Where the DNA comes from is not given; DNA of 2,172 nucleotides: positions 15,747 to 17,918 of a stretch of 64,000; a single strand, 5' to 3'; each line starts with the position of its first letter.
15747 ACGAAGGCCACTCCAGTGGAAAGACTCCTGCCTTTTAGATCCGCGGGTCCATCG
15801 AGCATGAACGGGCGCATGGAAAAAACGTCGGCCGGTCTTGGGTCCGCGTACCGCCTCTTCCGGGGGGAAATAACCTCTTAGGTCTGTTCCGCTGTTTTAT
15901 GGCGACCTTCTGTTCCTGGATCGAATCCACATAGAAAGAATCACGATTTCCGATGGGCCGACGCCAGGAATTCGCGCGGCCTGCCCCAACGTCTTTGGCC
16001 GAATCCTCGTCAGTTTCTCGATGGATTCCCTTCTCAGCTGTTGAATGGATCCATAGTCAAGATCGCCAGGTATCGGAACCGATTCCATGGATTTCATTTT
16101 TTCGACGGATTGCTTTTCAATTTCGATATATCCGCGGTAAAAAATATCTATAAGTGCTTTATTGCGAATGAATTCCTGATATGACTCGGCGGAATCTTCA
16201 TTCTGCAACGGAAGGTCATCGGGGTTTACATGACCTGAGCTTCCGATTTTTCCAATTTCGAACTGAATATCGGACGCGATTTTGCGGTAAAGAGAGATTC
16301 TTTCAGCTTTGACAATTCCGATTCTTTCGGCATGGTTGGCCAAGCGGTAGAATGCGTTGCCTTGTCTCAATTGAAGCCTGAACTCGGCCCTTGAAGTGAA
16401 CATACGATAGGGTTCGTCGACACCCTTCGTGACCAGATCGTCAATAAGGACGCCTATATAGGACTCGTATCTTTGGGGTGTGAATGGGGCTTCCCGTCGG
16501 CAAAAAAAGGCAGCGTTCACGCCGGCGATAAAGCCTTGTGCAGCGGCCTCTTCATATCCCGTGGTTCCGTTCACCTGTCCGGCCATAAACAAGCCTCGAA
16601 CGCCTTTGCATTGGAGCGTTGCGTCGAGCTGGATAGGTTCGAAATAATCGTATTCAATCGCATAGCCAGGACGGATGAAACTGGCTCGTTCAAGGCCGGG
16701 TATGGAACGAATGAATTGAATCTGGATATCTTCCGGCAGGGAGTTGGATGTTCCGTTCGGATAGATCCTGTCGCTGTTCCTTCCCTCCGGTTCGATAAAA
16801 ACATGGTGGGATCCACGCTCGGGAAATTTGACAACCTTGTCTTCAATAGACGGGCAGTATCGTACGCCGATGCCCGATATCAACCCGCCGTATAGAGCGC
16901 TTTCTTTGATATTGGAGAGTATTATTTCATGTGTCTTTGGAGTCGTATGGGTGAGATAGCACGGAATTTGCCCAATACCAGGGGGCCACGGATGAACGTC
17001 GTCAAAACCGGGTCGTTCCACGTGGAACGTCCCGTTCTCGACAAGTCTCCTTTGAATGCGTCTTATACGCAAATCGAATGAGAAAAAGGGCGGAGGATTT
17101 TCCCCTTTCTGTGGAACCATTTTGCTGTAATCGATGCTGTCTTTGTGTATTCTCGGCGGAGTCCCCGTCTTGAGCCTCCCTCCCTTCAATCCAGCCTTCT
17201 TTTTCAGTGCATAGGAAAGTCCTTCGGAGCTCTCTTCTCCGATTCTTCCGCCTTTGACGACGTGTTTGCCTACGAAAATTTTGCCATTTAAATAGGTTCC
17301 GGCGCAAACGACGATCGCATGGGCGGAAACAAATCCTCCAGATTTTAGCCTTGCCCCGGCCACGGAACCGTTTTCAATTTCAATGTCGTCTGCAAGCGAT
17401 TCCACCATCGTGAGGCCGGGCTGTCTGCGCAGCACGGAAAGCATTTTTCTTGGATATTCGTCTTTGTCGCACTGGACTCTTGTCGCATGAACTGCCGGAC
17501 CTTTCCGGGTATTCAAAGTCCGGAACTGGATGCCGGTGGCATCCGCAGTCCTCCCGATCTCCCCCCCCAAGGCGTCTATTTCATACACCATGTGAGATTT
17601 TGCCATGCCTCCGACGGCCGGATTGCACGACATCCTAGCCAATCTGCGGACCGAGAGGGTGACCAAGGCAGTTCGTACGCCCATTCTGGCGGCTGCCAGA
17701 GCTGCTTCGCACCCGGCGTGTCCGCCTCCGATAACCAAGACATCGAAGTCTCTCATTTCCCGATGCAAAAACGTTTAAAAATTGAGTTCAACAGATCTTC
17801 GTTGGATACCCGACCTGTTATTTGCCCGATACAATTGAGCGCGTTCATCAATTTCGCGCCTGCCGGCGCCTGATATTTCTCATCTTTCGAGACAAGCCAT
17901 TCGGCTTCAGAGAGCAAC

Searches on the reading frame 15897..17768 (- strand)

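Call 21: search_protein_families(library=pfam, proteins=[window:15897-17768:-], max_evalue=0.00001)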
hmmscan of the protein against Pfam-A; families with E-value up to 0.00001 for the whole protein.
window:15897-17768:- (623 aa): 3 families
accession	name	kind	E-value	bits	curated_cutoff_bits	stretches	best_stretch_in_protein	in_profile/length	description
PF01134.28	GIDA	-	9.4e-148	492.9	22.1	2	9-232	1-223/391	Glucose inhibited division protein A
PF13932.14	SAM_GIDA_C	-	2.8e-21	75.5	27.1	1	556-611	1-56/57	tRNA modifying enzyme MnmG/GidA C-terminal helical bundle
PF12831.13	FAD_oxidored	-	3.9e-08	33.5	27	1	9-141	1-126/416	FAD dependent oxidoreductase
